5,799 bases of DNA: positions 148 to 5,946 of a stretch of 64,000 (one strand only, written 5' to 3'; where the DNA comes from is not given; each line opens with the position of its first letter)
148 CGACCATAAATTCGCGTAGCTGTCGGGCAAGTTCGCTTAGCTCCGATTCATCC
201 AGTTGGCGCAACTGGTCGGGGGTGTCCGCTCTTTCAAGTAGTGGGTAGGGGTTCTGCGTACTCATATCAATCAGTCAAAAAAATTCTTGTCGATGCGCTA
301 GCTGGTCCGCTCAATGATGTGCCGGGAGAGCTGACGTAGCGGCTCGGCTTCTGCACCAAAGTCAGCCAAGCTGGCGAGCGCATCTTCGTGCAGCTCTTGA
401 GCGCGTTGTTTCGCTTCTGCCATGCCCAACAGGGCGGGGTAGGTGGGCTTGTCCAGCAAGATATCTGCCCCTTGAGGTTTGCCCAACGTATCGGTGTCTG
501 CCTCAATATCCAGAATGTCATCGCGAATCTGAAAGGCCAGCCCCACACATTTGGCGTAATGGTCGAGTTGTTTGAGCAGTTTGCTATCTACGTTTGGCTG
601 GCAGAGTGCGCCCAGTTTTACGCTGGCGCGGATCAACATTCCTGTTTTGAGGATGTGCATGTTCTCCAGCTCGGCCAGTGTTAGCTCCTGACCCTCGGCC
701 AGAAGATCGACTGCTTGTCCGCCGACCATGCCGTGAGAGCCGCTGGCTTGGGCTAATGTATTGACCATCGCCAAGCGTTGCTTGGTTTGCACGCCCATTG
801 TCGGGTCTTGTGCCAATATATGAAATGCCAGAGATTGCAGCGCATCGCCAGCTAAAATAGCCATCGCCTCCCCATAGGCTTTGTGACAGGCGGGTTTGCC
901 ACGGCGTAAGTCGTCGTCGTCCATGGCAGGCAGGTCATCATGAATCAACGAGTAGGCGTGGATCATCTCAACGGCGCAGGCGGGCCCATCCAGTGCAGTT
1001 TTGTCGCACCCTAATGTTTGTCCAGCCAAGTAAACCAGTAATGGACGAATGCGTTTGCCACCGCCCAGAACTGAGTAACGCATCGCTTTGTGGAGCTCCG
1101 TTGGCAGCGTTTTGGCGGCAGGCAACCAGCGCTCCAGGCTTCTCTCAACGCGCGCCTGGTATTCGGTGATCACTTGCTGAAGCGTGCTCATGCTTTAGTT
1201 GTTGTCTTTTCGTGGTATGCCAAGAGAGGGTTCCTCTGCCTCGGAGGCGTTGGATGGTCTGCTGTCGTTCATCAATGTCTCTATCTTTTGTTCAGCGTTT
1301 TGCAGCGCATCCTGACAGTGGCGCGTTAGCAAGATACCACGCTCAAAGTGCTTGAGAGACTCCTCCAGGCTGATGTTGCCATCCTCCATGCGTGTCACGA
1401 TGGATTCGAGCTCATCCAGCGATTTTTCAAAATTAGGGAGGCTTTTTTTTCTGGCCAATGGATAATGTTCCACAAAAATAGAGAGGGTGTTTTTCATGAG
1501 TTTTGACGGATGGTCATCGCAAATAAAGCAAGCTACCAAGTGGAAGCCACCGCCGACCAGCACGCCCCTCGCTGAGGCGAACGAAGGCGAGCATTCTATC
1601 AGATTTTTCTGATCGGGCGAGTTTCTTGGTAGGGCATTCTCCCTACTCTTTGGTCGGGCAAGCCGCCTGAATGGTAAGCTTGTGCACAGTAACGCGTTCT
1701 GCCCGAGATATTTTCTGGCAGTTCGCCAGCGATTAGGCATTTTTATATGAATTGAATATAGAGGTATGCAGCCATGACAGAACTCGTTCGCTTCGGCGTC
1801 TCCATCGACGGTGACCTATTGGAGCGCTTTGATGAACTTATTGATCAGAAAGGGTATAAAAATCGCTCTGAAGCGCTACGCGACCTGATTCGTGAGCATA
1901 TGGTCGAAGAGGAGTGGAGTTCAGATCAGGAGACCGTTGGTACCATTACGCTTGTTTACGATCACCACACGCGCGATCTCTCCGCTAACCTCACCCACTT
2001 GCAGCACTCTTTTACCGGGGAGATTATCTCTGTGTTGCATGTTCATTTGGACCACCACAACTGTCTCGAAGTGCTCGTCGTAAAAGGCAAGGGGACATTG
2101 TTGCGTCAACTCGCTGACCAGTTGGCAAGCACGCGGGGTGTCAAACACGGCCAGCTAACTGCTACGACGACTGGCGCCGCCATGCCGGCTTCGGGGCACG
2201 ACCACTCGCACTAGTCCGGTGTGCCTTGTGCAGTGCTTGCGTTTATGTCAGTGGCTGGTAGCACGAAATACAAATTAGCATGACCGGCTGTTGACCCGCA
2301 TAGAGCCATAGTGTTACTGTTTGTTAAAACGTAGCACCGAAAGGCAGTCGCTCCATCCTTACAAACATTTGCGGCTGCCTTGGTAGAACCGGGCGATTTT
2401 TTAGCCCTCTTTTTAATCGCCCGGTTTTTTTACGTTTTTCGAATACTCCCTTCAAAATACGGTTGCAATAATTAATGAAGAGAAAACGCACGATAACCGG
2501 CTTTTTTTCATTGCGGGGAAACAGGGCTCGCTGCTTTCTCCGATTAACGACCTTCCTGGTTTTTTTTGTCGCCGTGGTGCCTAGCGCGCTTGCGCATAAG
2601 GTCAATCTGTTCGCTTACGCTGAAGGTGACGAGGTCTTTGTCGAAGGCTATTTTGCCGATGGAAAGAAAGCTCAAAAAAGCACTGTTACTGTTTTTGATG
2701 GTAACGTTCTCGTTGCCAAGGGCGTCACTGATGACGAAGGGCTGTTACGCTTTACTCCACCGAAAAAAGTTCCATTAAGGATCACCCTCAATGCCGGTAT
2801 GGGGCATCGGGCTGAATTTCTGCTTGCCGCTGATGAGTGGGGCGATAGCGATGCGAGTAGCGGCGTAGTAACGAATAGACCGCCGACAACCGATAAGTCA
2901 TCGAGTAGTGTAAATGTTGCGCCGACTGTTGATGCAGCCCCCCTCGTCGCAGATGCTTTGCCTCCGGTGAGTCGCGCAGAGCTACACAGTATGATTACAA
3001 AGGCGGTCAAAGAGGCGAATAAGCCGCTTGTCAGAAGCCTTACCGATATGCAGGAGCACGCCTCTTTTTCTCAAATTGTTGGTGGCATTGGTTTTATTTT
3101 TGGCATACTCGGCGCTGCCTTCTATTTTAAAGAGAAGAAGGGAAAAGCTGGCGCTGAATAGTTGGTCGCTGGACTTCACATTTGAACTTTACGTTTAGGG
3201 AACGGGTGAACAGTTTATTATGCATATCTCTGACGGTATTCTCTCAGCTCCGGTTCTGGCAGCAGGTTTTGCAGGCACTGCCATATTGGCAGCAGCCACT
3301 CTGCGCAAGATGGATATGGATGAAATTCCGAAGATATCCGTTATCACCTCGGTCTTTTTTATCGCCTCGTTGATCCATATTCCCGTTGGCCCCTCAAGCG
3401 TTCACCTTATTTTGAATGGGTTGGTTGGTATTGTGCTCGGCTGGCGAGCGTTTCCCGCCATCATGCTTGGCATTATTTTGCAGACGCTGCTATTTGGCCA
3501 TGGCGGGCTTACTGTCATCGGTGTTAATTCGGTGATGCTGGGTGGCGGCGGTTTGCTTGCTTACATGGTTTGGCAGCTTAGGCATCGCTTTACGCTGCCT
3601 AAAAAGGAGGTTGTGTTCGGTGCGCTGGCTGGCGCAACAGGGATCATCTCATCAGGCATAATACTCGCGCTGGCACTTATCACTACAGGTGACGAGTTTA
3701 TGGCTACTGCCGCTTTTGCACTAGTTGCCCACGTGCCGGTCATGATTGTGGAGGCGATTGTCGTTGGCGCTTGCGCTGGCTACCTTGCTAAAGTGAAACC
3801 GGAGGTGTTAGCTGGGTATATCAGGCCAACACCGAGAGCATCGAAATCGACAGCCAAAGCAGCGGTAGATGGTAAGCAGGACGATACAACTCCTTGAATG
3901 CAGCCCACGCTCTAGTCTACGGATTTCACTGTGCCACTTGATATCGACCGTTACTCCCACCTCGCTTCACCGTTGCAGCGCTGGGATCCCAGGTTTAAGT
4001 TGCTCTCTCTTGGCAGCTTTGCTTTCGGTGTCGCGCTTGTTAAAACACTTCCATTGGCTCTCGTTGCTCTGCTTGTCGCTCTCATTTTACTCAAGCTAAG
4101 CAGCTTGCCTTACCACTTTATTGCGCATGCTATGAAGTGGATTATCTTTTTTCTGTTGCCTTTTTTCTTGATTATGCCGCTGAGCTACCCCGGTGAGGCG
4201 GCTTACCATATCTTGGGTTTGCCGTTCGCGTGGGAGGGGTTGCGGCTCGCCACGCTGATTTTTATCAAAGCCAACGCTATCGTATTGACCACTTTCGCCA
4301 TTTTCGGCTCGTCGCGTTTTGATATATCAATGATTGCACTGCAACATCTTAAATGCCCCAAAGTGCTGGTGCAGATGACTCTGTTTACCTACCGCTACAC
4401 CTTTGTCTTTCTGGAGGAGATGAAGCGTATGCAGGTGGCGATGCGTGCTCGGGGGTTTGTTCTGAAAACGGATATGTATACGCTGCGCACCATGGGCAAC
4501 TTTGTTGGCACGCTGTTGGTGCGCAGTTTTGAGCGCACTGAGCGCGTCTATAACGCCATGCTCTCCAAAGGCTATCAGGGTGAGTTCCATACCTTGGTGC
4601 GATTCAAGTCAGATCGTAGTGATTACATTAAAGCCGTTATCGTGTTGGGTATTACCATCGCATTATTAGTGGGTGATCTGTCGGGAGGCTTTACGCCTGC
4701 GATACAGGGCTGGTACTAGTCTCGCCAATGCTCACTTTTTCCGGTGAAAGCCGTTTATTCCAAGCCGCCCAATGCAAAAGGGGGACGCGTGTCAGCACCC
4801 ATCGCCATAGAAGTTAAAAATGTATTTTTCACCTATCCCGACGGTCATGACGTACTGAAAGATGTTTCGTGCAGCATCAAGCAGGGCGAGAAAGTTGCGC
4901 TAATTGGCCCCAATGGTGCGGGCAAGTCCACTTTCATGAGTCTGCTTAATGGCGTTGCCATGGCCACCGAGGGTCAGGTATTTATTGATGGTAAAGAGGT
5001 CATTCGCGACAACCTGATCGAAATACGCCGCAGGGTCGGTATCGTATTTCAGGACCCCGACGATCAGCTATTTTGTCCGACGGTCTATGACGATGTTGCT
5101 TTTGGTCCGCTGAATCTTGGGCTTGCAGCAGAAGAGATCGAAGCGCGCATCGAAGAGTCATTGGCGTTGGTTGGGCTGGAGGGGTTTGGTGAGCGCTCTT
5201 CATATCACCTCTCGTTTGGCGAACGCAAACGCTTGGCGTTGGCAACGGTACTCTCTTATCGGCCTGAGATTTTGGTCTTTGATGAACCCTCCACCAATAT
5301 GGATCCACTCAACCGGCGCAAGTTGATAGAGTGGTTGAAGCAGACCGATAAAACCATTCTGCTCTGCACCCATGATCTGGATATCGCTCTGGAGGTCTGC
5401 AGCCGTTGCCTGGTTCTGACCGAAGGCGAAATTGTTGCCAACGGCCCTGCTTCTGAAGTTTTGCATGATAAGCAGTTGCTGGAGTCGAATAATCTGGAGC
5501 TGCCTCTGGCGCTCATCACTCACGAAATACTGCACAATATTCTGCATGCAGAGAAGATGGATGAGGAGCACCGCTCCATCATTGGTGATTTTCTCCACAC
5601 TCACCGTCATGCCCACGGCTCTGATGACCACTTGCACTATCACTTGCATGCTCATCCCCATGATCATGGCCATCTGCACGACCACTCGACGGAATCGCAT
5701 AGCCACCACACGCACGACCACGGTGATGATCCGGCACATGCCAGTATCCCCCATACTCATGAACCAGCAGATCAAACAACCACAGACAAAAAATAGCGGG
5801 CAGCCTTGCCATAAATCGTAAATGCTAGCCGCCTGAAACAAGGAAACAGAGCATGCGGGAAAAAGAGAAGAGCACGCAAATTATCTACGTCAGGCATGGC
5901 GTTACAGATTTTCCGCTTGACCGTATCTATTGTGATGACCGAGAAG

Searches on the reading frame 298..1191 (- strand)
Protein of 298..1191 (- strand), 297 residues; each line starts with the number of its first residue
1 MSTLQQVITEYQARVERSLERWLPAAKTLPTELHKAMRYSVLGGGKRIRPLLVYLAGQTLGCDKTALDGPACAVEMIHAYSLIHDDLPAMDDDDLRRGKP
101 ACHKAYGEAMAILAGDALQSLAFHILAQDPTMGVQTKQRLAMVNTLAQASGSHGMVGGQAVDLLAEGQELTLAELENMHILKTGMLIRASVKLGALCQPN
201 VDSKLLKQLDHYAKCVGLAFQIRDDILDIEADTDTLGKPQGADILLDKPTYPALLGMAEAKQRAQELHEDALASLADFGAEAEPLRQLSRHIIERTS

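Call 29: search_protein_families(library=pfam, proteins=[window:298-1191:-], max_evalue=0.0001)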
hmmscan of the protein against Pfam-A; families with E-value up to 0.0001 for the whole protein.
window:298-1191:- (297 aa): 1 family
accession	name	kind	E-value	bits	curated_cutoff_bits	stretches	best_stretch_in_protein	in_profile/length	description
PF00348.22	polyprenyl_synt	-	7.6e-61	205.9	27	1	32-269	3-231/251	Polyprenyl synthetase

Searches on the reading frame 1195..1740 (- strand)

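Call 48: search_protein_families(library=ncbifam, proteins=[window:1195-1740:-], max_evalue=10)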
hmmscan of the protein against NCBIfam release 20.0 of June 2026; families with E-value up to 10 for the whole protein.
window:1195-1740:- (181 aa): 14 families
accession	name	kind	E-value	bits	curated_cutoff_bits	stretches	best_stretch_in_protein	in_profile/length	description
NF002140.0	PRK00977.1-4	equivalog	4e-26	90.6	71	1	102-170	10-78/81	exodeoxyribonuclease VII small subunit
TIGR01280.1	xseB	equivalog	1.2e-23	82.9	35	1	103-159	1-57/57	exodeoxyribonuclease VII small subunit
NF002137.0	PRK00977.1-1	equivalog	1.2e-22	79.5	94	1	97-166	3-73/80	exodeoxyribonuclease VII small subunit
NF002139.0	PRK00977.1-3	equivalog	1.3e-18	66.9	68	1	103-165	14-76/84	exodeoxyribonuclease VII small subunit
NF002141.0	PRK00977.1-5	equivalog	6.8e-18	64.3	92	1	97-160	15-79/93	exodeoxyribonuclease VII small subunit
NF002138.0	PRK00977.1-2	equivalog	1.1e-17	63.6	77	1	101-163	5-67/77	exodeoxyribonuclease VII small subunit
NF010672.0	PRK14069.1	equivalog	2e-15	56.8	123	1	97-160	3-66/95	exodeoxyribonuclease VII small subunit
NF010671.0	PRK14068.1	equivalog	5.5e-15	55.2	95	1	102-164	6-68/76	exodeoxyribonuclease VII small subunit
NF010669.0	PRK14066.1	equivalog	1.7e-14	53.9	113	1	103-159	5-61/76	exodeoxyribonuclease VII small subunit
NF010667.0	PRK14064.1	equivalog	5.4e-14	52.3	134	1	103-160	7-64/75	exodeoxyribonuclease VII small subunit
NF010673.0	PRK14070.1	equivalog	3.1e-13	49.6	119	1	103-158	2-57/75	exodeoxyribonuclease VII small subunit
NF010666.0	PRK14063.1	equivalog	4.9e-12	45.8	111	1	103-159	8-64/78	exodeoxyribonuclease VII small subunit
NF010670.0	PRK14067.1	equivalog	1.6e-09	37.3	107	1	98-155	4-61/81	exodeoxyribonuclease VII small subunit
NF010668.0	PRK14065.1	equivalog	0.062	13.8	149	1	98-156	24-79/86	exodeoxyribonuclease VII small subunit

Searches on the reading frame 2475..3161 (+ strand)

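Call 29: search_protein_families(library=pfam, proteins=[window:2475-3161:+], max_evalue=0.0001)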
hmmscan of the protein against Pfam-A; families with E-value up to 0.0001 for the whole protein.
window:2475-3161:+ (228 aa): 0 families

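Call 48: search_protein_families(library=ncbifam, proteins=[window:2475-3161:+], max_evalue=10)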
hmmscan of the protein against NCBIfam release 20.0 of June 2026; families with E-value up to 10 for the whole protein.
window:2475-3161:+ (228 aa): 1 family
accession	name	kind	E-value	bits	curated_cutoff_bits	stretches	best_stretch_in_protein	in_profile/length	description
NF058648.1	ECF_sub_HI1622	equivalog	5.6e-46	156.8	100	1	29-222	2-180/180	NikL family nickel/cobalt ECF transporter subunit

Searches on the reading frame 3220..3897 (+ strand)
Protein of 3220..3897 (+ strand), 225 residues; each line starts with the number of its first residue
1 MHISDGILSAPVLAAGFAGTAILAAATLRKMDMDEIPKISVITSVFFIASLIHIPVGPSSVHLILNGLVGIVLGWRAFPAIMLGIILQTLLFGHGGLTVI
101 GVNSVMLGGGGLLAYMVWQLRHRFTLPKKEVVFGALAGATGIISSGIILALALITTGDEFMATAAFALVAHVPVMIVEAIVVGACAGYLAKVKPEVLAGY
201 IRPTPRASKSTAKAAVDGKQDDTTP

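Call 29: search_protein_families(library=pfam, proteins=[window:3220-3897:+], max_evalue=0.0001)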
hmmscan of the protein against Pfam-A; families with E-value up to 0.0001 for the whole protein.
window:3220-3897:+ (225 aa): 1 family
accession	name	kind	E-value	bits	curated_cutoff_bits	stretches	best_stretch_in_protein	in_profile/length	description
PF01891.21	CbiM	-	6.4e-47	160.5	23.1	1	2-195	1-204/205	Cobalt uptake substrate-specific transmembrane region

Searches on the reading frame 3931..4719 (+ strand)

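Call 8: search_protein_families(library=pfam, proteins=[window:3931-4719:+], max_evalue=0.001)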
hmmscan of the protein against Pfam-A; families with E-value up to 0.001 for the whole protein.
window:3931-4719:+ (262 aa): 1 family
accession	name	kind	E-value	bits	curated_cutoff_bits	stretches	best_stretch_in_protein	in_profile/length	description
PF02361.21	CbiQ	-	1.1e-32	113.9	25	1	13-218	3-213/216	Cobalt transport protein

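Call 9: search_protein_families(library=ncbifam, proteins=[window:3931-4719:+], max_evalue=10)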
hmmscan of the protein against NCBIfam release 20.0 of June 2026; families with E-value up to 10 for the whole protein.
window:3931-4719:+ (262 aa): 2 families
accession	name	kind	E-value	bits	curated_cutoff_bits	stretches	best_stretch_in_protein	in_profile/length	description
TIGR02454.1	ECF_T_CbiQ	equivalog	1.1e-39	136.4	111.8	1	18-213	1-200/200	cobalt ECF transporter T component CbiQ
NF012029.0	PRK15485.1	equivalog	3.8e-08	33.6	303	1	36-220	44-224/225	energy-coupling factor ABC transporter transmembrane protein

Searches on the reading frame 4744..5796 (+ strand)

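Call 8: search_protein_families(library=pfam, proteins=[window:4744-5796:+], max_evalue=0.001)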
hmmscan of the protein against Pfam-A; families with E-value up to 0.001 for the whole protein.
window:4744-5796:+ (350 aa): 3 families
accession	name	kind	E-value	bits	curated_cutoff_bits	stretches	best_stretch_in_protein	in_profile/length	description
PF00005.33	ABC_tran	-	1.8e-30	106.8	25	1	38-183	1-136/137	ABC transporter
PF13304.12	AAA_21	-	1.1e-15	58.9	27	2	139-212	221-300/304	AAA domain, putative AbiEii toxin, Type IV TA system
PF02463.25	SMC_N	-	4.3e-06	26.8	40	0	77-204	109-189/220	RecF/RecN/SMC N terminal domain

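Call 9: search_protein_families(library=ncbifam, proteins=[window:4744-5796:+], max_evalue=10)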
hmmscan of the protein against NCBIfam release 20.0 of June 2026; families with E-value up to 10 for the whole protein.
window:4744-5796:+ (350 aa): 199 families (the best 25 are shown)
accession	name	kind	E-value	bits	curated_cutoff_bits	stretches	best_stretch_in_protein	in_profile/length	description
TIGR04521.1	ECF_ATPase_2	equivalog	1.2e-68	231.3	330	1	22-261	1-254/279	energy-coupling factor transporter ATPase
TIGR04520.1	ECF_ATPase_1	equivalog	2e-67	227.4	315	1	22-264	1-248/269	energy-coupling factor transporter ATPase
NF010171.0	PRK13652.1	equivalog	1.1e-65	221.6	476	1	22-255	4-241/277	cobalt transporter ATP-binding subunit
NF010157.0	PRK13636.1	equivalog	2.9e-65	220.3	463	1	22-264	6-254/285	cobalt transporter ATP-binding subunit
TIGR01166.1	cbiO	subfamily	5.9e-61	205.3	211.8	1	31-215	1-190/190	cobalt ABC transporter, ATP-binding protein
NF010156.0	PRK13635.1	equivalog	6.7e-57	192.8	392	1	21-265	5-253/279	energy-coupling factor ABC transporter ATP-binding protein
NF010158.0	PRK13637.1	equivalog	2.9e-55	187.4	390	1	21-255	2-248/287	energy-coupling factor transporter ATPase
NF010170.0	PRK13651.1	equivalog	7.1e-54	182.8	432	2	91-260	100-273/308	cobalt transporter ATP-binding subunit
NF010155.0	PRK13634.1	equivalog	1.2e-53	182.3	413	1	24-265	5-259/290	energy-coupling factor ABC transporter ATP-binding protein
NF010167.0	PRK13648.1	subfamily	8.8e-45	153.2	241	1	22-263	8-253/269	energy-coupling factor transporter ATPase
NF010153.0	PRK13631.1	equivalog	1.4e-43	149.1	463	1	16-274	16-300/320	cobalt transporter ATP-binding subunit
TIGR03375.1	type_I_sec_LssB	subfamily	3.1e-43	148.1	693.1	1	21-243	465-692/696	type I secretion system permease/ATPase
TIGR02673.1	FtsE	equivalog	4.2e-41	141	264.85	1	22-228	2-213/214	cell division ATP-binding protein FtsE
TIGR01186.1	proV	subfamily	4.3e-41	141.2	326.6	1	38-242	9-220/363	betaine/proline/choline family ABC transporter ATP-binding protein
TIGR01188.1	drrA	subfamily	1.5e-40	139.4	312.45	1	37-249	8-218/302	daunorubicin resistance ABC transporter, ATP-binding protein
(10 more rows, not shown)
